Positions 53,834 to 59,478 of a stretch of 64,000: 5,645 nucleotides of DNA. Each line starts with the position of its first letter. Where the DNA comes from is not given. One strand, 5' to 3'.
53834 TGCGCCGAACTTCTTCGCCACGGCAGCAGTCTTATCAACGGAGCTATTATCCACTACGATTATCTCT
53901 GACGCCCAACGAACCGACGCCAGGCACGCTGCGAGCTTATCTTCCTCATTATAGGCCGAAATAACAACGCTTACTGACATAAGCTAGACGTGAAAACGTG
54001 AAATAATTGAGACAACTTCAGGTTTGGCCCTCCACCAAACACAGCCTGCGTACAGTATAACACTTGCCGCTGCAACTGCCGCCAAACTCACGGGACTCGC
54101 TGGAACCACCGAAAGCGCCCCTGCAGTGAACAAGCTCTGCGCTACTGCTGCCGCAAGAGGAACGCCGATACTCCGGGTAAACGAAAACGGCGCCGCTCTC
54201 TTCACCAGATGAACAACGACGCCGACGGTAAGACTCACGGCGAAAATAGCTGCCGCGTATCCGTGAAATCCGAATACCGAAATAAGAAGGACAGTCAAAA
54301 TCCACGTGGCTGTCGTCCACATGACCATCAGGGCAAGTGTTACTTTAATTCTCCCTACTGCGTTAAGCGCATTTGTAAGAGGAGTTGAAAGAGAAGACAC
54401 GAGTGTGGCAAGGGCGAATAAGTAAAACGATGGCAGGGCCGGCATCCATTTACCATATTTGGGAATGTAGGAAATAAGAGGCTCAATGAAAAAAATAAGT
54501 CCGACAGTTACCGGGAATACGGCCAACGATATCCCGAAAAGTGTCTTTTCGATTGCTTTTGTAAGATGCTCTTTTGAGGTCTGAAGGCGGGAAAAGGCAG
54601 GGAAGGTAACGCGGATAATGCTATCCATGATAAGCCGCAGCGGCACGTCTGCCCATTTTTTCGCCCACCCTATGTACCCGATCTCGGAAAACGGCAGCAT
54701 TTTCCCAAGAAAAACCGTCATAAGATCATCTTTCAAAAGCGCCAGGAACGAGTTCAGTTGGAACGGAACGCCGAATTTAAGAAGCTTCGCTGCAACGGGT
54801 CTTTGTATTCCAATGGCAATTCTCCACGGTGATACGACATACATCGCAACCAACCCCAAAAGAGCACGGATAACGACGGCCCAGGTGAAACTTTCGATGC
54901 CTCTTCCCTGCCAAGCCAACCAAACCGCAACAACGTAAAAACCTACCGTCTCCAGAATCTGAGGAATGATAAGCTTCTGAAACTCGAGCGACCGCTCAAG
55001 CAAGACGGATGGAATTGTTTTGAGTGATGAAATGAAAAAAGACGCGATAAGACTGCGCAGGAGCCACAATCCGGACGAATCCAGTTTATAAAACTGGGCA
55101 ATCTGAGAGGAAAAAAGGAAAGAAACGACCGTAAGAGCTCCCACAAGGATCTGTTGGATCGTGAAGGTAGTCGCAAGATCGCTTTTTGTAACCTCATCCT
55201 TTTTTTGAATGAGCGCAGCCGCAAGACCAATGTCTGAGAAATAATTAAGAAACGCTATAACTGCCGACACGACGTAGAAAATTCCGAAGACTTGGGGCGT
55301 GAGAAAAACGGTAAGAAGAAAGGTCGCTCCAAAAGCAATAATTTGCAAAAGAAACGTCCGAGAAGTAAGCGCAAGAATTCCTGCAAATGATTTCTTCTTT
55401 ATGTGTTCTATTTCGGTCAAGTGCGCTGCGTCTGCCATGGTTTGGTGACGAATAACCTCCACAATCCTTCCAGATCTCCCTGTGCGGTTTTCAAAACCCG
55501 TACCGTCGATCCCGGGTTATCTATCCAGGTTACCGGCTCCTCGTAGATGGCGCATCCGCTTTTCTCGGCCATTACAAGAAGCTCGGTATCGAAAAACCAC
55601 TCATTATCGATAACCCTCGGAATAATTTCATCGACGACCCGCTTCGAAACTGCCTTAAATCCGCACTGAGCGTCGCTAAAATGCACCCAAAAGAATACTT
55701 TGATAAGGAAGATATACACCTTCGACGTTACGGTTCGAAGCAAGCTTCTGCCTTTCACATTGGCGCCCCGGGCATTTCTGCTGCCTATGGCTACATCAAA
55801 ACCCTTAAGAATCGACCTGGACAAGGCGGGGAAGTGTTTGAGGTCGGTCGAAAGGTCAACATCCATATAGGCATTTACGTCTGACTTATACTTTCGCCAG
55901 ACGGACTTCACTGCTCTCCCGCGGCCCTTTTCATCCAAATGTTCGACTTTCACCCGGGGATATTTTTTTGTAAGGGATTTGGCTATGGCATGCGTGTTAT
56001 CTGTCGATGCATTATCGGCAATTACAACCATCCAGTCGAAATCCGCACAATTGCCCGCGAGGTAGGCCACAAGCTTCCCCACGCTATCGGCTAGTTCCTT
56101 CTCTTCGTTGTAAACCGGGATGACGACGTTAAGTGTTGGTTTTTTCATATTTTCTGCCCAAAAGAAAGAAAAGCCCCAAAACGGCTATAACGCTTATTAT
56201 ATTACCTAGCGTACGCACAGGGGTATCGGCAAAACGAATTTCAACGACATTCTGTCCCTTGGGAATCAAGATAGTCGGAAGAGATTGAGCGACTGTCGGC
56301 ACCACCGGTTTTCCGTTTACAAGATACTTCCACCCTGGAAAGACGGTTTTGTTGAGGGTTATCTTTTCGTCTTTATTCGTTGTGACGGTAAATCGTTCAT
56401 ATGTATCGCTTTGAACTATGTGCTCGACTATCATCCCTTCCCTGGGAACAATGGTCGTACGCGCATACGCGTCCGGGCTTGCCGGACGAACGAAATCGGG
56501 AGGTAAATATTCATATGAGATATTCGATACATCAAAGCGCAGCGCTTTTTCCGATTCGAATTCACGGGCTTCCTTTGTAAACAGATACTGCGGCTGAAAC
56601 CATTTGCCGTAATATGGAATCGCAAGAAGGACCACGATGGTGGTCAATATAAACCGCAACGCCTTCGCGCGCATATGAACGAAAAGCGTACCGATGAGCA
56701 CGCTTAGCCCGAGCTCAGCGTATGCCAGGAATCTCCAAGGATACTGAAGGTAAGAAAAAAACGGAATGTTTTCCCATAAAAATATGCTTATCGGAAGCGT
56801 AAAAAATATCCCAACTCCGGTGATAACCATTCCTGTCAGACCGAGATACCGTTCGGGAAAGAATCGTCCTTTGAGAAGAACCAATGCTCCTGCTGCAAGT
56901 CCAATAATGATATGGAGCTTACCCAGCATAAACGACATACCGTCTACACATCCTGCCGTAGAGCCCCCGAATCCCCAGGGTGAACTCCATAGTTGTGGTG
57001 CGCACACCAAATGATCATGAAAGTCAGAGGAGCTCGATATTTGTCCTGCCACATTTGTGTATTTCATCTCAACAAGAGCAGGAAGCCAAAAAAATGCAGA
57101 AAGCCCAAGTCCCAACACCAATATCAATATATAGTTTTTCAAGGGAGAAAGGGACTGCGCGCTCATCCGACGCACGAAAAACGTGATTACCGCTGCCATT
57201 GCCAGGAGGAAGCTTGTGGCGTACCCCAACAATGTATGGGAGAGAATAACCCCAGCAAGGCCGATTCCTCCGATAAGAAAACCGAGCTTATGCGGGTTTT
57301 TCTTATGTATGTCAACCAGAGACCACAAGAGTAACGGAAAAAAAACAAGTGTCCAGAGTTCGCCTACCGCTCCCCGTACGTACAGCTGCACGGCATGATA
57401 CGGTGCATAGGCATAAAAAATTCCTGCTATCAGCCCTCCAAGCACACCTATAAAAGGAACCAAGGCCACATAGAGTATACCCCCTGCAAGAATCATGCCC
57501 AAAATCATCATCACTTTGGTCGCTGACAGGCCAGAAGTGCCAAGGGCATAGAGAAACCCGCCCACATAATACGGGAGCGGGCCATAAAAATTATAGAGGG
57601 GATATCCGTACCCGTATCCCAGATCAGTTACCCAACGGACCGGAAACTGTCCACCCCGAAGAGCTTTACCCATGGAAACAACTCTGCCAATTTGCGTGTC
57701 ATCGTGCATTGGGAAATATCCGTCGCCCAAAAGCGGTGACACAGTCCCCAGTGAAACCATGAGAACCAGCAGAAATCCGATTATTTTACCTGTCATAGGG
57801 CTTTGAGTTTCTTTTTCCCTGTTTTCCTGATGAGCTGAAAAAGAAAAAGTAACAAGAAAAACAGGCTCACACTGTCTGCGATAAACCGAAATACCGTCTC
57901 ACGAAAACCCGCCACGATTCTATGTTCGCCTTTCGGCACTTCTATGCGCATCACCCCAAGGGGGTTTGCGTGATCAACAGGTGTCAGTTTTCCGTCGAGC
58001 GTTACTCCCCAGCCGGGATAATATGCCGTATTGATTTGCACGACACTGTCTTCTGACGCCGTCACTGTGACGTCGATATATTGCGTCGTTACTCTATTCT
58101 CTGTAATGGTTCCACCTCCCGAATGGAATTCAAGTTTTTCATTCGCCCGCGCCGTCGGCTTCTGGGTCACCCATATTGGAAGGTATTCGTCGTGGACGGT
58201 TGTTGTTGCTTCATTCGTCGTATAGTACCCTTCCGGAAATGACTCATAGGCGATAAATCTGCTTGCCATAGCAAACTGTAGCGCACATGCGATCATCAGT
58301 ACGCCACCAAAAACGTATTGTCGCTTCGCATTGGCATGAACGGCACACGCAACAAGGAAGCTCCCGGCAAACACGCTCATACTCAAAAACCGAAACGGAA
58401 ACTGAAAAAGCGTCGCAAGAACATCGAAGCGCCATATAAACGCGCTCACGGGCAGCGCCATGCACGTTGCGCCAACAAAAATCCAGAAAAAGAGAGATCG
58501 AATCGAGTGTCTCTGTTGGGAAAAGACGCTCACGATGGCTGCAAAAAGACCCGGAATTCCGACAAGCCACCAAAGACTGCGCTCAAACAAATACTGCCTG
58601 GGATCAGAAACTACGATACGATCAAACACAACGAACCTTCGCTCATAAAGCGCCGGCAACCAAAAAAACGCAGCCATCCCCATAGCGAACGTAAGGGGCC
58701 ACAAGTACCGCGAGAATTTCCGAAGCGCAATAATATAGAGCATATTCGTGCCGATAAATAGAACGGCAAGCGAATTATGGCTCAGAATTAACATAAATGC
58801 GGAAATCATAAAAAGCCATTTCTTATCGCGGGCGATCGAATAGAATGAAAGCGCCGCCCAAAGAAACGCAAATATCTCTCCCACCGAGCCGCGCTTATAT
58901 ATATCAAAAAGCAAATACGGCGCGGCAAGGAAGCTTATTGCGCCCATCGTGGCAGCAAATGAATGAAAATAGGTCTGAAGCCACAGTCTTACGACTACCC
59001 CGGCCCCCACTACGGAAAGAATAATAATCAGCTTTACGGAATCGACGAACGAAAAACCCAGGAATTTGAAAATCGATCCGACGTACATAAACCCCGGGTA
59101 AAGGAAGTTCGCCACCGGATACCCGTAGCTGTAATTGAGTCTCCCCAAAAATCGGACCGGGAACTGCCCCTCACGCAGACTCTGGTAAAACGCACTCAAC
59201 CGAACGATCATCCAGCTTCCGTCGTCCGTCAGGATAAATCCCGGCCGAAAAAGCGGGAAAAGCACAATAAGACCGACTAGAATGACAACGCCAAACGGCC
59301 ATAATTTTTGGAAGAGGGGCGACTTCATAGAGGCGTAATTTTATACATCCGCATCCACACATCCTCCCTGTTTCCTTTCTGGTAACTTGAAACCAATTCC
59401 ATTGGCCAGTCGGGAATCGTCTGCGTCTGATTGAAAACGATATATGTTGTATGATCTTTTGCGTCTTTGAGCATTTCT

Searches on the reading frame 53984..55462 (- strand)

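Call 10: search_protein_families(library=pfam, proteins=[window:53984-55462:-], max_evalue=0.001)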
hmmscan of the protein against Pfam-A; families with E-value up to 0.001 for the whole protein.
window:53984-55462:- (492 aa): 2 families
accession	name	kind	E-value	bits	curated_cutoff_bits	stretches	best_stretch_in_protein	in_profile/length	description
PF13440.11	Polysacc_synt_3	-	1.1e-52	179.5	23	1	50-333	2-283/293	Polysaccharide biosynthesis protein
PF01943.22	Polysacc_synt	-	8.5e-21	75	28.2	1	27-294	3-274/274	Polysaccharide biosynthesis protein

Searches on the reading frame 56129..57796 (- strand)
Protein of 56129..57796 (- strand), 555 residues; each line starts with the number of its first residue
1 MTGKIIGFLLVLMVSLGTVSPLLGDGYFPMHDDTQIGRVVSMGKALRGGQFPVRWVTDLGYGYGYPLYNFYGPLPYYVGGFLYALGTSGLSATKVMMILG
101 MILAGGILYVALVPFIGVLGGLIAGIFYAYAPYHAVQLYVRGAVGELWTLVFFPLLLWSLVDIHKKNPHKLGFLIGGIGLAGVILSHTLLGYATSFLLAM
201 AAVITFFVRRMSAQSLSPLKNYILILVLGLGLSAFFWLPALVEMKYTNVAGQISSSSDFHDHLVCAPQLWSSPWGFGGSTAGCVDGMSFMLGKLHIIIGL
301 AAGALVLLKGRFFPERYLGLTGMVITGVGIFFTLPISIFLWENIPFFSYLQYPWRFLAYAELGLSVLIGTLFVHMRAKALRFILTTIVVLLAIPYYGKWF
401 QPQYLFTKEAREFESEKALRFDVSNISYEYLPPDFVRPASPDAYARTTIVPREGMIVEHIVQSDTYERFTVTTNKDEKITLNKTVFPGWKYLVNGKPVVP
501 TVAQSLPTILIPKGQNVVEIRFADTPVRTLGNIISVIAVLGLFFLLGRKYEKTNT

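Call 4: search_protein_families(library=pfam, proteins=[window:56129-57796:-], max_evalue=0.1)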
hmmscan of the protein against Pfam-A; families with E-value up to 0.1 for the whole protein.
window:56129-57796:- (555 aa): 1 family
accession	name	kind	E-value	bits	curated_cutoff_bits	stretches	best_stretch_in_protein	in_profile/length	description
PF10131.15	PTPS_related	-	2.8e-06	26.5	26.4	1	68-419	1-324/621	6-pyruvoyl-tetrahydropterin synthase related domain; membrane protein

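Call 5: search_protein_families(library=ncbifam, proteins=[window:56129-57796:-], max_evalue=0.1)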
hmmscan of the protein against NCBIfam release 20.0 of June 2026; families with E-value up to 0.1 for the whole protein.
window:56129-57796:- (555 aa): 0 families

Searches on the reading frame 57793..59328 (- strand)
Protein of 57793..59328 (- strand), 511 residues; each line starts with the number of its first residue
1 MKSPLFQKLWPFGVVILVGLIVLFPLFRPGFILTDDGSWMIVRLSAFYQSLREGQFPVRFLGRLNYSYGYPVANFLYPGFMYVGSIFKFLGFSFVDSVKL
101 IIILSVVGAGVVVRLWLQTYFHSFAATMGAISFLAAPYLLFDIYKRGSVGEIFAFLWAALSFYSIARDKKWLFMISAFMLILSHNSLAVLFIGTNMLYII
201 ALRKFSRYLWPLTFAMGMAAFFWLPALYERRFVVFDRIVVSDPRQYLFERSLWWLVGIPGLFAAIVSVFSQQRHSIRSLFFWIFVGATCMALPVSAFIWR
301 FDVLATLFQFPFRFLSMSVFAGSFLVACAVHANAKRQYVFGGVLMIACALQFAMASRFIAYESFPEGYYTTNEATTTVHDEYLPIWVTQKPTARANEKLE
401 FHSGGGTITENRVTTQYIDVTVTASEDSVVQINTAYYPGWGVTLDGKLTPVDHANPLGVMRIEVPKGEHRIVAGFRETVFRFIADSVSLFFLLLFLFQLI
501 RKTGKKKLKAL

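Call 4: search_protein_families(library=pfam, proteins=[window:57793-59328:-], max_evalue=0.1)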
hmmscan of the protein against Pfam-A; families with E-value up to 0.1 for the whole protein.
window:57793-59328:- (511 aa): 1 family
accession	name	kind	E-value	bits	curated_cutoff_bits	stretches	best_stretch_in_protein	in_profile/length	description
PF13567.11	DUF4131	-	0.023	14.8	31.6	1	312-454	5-136/165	Domain of unknown function (DUF4131)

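Call 5: search_protein_families(library=ncbifam, proteins=[window:57793-59328:-], max_evalue=0.1)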
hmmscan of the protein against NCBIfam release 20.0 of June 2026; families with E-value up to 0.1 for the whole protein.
window:57793-59328:- (511 aa): 0 families
